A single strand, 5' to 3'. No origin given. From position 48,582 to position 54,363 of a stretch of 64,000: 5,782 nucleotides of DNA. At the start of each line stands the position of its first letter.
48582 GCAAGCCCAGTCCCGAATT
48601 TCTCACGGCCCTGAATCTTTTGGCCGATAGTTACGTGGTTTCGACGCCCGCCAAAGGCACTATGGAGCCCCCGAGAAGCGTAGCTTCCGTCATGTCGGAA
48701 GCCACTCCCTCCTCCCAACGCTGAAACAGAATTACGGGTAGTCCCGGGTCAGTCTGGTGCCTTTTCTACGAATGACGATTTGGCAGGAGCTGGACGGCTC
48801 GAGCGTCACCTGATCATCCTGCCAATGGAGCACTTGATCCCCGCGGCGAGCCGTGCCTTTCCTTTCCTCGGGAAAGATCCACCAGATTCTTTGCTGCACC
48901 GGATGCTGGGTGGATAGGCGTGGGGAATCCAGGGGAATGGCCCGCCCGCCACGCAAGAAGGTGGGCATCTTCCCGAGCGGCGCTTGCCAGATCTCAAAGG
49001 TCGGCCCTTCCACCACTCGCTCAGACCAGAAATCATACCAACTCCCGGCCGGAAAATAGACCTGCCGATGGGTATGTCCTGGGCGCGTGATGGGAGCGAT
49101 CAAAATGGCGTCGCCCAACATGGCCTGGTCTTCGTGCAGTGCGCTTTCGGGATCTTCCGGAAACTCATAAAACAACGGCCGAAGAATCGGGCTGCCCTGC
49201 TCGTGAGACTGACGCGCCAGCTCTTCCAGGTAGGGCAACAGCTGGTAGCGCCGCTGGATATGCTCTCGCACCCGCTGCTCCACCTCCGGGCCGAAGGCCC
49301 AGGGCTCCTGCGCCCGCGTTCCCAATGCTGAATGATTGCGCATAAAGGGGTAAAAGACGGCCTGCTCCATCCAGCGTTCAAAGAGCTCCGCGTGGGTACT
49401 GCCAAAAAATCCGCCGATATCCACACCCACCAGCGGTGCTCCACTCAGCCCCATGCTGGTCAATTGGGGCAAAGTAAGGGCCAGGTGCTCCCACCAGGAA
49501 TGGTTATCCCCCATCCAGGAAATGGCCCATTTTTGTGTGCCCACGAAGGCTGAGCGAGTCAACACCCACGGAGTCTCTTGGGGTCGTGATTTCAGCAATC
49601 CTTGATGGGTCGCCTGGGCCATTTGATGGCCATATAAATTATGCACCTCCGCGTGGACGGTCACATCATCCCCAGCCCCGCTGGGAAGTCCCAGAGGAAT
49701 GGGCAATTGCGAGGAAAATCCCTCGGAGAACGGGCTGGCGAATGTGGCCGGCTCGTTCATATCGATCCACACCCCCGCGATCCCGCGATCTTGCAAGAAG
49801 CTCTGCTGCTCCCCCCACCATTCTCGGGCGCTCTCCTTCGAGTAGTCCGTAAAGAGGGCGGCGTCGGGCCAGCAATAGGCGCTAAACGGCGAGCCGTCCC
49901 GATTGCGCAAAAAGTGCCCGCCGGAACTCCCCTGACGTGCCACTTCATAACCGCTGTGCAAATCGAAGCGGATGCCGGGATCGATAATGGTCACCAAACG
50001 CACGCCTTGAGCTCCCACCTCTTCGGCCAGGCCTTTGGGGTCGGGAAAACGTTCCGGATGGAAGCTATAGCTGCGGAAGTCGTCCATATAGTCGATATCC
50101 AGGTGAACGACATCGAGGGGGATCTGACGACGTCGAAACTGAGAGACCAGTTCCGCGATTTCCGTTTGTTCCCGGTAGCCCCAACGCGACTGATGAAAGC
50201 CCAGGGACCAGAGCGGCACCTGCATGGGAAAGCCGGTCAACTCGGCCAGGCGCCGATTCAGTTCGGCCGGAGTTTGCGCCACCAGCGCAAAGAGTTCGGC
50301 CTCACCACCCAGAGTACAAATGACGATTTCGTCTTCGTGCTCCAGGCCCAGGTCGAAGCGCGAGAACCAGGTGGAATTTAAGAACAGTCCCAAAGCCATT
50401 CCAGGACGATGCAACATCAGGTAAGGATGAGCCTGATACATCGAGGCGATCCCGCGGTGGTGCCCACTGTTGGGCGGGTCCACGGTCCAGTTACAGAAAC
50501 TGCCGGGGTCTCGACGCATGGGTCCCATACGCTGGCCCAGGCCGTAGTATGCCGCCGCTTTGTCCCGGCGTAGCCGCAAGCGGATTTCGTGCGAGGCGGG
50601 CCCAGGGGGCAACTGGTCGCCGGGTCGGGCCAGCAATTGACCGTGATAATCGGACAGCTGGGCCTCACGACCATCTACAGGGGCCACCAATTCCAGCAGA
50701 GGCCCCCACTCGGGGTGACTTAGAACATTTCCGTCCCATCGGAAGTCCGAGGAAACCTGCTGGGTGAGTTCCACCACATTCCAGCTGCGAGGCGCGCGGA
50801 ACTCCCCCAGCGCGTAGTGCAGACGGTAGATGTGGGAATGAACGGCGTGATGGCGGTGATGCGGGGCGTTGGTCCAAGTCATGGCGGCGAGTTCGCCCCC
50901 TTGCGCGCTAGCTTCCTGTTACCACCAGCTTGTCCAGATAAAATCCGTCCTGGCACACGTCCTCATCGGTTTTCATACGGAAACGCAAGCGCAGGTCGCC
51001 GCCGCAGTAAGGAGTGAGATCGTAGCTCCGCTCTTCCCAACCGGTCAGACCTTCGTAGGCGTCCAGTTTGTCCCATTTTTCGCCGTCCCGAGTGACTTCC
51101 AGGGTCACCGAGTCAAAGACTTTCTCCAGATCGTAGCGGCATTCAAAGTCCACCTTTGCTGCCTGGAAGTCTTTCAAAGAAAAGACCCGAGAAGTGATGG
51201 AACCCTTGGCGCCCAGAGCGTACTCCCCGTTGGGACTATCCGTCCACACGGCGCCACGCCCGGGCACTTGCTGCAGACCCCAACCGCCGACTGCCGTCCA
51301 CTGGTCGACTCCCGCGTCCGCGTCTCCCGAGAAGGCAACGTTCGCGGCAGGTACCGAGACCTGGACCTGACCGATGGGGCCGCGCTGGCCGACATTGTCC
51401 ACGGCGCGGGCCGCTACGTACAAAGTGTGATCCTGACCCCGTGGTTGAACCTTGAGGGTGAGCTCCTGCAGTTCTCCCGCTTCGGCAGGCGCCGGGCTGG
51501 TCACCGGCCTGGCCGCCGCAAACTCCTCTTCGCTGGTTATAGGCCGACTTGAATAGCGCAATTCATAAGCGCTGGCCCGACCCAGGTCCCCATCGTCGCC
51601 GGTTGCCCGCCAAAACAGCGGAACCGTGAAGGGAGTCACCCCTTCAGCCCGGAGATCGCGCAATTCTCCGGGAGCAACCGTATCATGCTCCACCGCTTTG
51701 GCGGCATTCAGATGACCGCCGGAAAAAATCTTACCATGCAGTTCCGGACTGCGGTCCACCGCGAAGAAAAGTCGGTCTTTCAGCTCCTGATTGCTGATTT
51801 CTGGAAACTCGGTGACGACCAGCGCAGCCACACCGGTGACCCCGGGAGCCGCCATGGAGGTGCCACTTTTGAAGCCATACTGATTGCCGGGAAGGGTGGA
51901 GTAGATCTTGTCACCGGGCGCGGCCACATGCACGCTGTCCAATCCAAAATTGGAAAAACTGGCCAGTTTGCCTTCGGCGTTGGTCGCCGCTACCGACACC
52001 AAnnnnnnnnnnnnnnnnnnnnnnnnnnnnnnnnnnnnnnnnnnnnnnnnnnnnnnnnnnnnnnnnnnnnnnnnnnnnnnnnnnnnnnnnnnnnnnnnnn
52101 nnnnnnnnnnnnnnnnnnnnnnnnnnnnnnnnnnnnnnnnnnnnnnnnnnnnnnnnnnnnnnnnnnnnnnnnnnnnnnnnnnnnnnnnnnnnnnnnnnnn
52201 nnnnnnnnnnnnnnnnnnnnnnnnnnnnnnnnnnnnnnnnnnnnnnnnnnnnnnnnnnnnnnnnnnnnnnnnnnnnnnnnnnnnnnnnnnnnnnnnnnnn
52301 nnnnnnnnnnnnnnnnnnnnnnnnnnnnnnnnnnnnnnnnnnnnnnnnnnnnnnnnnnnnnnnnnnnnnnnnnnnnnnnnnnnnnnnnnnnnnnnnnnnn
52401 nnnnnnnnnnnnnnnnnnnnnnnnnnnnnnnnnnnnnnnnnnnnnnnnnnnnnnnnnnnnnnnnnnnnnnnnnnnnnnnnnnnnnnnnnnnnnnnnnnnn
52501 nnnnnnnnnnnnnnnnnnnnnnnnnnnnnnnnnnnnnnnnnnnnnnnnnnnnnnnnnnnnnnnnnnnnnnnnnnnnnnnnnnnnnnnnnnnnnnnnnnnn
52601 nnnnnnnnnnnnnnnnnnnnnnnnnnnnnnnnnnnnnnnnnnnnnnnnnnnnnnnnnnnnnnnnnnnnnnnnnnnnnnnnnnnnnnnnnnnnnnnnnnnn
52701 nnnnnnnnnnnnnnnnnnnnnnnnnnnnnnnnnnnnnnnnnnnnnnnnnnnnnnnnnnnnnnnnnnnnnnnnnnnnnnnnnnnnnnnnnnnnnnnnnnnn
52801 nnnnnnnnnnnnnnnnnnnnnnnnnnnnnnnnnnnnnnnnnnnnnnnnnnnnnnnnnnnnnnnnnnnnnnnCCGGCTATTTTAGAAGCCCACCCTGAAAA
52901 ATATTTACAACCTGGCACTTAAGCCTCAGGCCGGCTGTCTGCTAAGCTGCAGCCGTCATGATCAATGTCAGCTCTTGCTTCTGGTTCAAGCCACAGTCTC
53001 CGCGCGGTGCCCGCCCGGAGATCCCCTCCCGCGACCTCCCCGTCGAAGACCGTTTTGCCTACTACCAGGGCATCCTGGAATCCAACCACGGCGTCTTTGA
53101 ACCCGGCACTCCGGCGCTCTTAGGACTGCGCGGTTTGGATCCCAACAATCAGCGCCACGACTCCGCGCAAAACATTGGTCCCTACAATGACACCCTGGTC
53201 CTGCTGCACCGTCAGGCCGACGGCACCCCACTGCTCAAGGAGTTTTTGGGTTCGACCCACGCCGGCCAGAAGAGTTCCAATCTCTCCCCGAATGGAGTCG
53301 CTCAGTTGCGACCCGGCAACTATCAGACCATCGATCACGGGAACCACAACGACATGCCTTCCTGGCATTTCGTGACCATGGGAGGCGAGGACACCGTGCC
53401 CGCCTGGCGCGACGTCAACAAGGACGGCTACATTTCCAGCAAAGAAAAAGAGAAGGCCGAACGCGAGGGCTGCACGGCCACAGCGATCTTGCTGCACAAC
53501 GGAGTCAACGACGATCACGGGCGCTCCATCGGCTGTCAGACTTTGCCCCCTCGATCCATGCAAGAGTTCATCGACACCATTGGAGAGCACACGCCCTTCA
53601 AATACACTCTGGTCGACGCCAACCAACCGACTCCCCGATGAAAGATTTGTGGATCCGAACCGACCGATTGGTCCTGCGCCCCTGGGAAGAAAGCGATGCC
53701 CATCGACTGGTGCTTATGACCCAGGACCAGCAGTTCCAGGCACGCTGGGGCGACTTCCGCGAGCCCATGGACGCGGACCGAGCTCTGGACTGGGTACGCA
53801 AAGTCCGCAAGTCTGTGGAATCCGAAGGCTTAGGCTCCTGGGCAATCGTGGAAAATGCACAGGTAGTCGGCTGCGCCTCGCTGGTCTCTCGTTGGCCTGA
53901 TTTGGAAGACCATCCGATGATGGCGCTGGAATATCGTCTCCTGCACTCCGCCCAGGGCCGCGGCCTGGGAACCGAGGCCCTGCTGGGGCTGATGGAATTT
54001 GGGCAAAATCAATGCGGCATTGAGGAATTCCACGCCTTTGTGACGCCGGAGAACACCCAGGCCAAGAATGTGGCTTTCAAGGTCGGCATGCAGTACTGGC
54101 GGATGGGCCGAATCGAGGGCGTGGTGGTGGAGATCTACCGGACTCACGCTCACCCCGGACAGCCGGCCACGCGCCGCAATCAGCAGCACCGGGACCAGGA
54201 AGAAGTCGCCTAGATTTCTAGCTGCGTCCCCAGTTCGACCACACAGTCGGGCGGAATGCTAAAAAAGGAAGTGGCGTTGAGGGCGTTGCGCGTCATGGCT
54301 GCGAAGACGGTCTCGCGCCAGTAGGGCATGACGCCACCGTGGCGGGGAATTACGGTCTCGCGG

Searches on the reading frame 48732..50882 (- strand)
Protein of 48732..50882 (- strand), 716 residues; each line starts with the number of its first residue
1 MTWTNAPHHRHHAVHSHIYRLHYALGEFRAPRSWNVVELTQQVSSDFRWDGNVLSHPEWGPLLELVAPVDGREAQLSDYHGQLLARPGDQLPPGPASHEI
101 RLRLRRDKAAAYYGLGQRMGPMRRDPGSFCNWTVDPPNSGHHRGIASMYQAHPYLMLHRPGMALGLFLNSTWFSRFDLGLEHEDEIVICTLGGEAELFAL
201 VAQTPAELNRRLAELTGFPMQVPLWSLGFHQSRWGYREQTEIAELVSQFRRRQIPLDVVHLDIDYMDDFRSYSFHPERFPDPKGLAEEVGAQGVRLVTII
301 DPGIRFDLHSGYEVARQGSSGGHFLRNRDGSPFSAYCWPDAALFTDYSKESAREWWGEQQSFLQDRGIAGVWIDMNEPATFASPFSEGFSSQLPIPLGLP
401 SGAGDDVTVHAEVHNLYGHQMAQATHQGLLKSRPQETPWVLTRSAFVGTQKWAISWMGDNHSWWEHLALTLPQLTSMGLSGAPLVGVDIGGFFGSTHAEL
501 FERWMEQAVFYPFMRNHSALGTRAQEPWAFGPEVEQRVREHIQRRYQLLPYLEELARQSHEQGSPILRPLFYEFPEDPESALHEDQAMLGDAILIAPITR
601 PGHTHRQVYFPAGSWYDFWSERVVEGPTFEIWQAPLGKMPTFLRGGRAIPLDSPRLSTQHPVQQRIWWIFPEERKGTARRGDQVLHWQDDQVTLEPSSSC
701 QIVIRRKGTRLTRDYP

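Call 65: search_protein_families(library=pfam, proteins=[window:48732-50882:-], max_evalue=0.0001)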
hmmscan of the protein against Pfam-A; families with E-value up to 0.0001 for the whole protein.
window:48732-50882:- (716 aa): 3 families
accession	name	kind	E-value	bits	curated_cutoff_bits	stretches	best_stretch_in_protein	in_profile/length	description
PF01055.32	Glyco_hydro_31_2nd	-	4.4e-112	375.1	23.5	1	220-552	2-325/328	Glycosyl hydrolases family 31 TIM-barrel domain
PF21365.3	Glyco_hydro_31_3rd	-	5.5e-26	91.3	24.4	1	563-649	1-87/87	Glycosyl hydrolase family 31 C-terminal domain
PF13802.12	Gal_mutarotas_2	-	3.7e-16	60.4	27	1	16-177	9-184/184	Glycosyl hydrolase 31 N-terminal galactose mutarotase-like domain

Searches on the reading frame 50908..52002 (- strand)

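Call 65: search_protein_families(library=pfam, proteins=[window:50908-52002:-], max_evalue=0.0001)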
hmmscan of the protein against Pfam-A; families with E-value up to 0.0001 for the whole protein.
window:50908-52002:- (364 aa): 2 families
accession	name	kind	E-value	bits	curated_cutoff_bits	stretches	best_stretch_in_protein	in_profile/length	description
PF00082.27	Peptidase_S8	-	4.1e-16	59.6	21.8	1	2-78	174-269/288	Subtilase family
PF20773.4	InhA-like_MAM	-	8.5e-11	42.2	26.9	1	271-362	54-163/191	Immune inhibitor A-like, MAM domain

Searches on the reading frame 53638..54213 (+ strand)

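Call 65: search_protein_families(library=pfam, proteins=[window:53638-54213:+], max_evalue=0.0001)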
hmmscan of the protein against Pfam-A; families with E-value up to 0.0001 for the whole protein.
window:53638-54213:+ (191 aa): 2 families
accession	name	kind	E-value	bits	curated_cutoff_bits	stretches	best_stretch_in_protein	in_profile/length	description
PF13302.13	Acetyltransf_3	-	1.7e-24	87.5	25.4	1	10-152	1-138/138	Acetyltransferase (GNAT) domain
PF00583.31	Acetyltransf_1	-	1.4e-09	38.7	20.7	1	44-148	21-113/116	Acetyltransferase (GNAT) family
